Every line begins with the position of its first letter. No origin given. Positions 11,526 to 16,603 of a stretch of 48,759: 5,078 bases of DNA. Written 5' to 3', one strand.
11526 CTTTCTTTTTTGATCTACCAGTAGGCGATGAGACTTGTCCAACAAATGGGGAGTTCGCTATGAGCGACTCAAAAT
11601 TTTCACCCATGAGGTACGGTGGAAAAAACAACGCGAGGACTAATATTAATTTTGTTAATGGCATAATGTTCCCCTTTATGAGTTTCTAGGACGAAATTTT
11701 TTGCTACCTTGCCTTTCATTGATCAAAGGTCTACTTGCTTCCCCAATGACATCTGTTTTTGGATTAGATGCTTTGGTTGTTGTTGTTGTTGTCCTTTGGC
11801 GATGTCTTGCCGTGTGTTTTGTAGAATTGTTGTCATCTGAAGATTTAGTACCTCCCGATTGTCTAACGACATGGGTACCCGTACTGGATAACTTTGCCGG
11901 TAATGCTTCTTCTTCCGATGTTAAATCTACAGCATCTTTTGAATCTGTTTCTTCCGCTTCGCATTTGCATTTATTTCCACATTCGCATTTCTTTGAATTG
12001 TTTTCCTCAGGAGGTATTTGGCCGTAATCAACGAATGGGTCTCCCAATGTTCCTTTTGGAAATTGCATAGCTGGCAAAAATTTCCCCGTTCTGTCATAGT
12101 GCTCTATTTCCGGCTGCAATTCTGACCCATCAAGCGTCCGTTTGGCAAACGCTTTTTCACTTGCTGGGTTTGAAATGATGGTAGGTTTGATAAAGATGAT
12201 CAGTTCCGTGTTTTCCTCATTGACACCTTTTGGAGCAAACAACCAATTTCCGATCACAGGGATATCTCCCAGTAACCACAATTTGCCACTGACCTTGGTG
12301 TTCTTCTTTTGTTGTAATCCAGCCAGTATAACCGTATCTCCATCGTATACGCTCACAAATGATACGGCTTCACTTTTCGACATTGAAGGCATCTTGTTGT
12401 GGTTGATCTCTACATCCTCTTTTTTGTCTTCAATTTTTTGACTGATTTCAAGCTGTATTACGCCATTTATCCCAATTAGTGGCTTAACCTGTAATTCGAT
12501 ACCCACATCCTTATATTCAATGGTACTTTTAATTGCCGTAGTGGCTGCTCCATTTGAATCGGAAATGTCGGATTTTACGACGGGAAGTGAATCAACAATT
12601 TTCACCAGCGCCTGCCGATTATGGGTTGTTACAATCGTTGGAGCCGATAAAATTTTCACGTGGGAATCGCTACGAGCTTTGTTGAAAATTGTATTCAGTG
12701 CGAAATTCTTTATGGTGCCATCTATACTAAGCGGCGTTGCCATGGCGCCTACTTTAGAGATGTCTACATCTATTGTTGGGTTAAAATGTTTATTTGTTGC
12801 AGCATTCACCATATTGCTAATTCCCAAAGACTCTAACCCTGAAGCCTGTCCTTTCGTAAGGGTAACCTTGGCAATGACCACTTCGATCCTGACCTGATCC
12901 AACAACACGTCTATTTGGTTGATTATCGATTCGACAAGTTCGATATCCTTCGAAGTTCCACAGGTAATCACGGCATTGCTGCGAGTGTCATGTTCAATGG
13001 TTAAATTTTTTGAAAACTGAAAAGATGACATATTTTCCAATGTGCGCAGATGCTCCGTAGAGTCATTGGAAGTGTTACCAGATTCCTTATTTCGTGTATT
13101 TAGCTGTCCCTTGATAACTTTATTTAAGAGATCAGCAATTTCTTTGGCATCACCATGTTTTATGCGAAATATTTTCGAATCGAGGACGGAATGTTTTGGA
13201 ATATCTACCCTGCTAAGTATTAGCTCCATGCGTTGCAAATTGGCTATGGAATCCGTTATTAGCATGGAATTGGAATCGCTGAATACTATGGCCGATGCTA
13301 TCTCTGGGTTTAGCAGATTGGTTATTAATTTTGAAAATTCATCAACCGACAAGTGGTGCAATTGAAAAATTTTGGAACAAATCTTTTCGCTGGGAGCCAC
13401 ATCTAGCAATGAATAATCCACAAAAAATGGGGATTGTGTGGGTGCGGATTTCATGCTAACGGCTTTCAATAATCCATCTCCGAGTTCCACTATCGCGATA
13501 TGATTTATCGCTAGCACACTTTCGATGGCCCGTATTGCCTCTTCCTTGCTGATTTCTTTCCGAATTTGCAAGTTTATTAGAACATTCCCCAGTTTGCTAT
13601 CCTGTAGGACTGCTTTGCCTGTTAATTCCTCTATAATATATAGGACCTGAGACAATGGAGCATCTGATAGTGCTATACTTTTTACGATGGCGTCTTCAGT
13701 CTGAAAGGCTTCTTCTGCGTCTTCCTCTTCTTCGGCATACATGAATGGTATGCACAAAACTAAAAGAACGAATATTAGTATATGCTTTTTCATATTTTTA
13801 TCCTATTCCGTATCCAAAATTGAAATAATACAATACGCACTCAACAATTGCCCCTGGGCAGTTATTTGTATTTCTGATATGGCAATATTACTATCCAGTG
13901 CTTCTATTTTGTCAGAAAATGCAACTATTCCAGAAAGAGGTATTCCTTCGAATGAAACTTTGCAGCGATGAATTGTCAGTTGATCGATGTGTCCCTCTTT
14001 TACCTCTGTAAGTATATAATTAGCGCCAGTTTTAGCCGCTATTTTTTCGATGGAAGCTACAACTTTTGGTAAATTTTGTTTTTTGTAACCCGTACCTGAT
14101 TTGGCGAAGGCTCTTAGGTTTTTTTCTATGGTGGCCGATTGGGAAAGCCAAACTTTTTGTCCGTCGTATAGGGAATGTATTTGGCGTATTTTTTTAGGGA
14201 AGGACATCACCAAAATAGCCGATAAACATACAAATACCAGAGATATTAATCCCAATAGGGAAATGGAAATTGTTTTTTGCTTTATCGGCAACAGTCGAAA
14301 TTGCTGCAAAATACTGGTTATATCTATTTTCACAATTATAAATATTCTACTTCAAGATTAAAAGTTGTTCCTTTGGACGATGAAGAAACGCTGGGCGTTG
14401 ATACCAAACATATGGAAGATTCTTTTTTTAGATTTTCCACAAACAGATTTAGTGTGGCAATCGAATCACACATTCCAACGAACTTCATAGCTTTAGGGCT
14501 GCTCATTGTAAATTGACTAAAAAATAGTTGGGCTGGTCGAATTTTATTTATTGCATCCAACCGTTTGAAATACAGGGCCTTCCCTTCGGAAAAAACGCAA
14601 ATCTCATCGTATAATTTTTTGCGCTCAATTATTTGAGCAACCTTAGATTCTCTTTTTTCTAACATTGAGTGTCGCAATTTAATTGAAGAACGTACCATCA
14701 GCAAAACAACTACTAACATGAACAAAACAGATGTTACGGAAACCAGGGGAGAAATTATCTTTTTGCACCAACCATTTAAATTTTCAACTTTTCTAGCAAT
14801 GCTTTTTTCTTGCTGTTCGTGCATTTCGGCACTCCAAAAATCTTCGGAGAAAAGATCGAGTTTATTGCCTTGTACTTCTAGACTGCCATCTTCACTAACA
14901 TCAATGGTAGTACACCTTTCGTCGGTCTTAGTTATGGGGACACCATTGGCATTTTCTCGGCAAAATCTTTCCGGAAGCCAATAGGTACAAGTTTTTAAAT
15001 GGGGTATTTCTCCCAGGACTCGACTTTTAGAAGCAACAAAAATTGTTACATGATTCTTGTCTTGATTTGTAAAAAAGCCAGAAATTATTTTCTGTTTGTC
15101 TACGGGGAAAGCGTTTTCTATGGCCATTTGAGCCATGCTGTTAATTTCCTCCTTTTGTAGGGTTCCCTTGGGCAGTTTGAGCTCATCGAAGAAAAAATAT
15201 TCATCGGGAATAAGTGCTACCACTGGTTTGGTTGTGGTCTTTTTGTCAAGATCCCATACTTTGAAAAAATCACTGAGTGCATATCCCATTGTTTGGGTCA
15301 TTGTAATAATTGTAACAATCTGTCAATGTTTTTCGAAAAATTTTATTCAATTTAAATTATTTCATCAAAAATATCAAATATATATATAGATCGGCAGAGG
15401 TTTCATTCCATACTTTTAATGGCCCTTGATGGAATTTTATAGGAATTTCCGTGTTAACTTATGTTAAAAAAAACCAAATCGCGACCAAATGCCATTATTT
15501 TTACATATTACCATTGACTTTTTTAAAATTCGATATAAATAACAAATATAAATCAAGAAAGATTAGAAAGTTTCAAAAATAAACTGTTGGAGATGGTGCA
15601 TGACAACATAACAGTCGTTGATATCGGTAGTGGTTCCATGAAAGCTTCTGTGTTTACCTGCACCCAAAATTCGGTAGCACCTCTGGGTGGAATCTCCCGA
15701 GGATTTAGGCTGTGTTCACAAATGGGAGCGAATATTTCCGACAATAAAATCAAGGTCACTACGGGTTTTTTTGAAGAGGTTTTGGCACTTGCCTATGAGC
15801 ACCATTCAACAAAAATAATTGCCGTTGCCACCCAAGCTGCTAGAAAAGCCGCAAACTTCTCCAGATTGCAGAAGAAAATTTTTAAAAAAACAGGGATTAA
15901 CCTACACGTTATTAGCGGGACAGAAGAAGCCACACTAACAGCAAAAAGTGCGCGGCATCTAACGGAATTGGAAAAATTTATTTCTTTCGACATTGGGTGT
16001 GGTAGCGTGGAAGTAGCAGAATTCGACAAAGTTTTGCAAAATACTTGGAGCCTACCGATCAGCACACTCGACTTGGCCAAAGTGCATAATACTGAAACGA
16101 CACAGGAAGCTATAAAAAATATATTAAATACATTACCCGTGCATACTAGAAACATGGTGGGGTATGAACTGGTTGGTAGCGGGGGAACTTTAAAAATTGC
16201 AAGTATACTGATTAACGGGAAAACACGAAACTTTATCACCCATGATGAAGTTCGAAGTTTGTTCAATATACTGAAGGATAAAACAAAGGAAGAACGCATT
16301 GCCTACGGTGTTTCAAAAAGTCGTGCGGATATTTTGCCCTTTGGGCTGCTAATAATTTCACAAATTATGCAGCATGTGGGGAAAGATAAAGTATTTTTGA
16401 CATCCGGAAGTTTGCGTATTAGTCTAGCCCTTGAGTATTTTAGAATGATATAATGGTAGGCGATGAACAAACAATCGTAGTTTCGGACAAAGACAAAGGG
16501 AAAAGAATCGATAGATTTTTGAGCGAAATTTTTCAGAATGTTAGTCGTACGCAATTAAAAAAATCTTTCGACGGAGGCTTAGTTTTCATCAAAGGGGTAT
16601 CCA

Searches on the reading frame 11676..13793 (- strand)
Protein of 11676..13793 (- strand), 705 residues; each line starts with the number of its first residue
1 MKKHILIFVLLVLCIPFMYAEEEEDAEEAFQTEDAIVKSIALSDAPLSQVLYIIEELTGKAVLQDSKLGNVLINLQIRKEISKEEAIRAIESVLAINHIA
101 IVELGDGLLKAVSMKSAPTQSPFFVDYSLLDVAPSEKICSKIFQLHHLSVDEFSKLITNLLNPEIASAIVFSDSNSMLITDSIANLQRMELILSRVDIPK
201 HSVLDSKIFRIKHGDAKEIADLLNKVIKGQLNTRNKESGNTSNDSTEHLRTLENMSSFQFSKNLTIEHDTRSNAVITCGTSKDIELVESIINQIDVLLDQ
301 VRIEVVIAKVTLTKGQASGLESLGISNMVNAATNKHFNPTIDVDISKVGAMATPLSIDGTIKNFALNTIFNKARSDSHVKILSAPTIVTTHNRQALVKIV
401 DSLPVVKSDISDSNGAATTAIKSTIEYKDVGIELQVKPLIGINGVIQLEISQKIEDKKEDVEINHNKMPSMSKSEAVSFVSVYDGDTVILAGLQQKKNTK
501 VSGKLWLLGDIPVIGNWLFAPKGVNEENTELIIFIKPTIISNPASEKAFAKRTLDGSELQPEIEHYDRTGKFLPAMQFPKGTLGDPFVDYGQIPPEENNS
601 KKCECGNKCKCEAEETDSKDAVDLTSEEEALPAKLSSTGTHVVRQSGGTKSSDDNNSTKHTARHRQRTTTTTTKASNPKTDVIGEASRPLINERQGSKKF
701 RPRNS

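Call 17: search_protein_families(library=pfam, proteins=[window:11676-13793:-], max_evalue=0.00001)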
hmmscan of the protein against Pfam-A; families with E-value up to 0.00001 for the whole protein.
window:11676-13793:- (705 aa): 2 families
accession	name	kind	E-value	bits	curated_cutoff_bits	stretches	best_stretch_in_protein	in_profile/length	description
PF00263.26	Secretin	-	2.7e-35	121.9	27.5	1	375-540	4-168/169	Bacterial type II and III secretion system protein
PF03958.22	Secretin_N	-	2.2e-18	66.7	28.2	1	207-296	2-65/69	Bacterial type II/III secretion system short domain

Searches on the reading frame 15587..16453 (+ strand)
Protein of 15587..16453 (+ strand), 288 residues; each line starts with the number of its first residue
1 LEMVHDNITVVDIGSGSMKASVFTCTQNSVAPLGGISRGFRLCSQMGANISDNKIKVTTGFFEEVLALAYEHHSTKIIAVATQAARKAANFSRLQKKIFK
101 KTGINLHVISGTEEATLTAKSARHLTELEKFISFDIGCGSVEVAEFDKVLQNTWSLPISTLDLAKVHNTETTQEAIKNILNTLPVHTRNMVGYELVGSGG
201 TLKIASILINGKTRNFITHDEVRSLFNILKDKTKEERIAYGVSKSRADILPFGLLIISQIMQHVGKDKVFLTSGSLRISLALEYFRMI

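Call 18: search_protein_families(library=pfam, proteins=[window:15587-16453:+], max_evalue=0.00001)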
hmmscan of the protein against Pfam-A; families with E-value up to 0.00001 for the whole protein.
window:15587-16453:+ (288 aa): 1 family
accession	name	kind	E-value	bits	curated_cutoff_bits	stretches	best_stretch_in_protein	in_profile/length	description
PF02541.22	Ppx-GppA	-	3.4e-25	89.5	27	1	49-277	31-274/285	Ppx/GppA phosphatase family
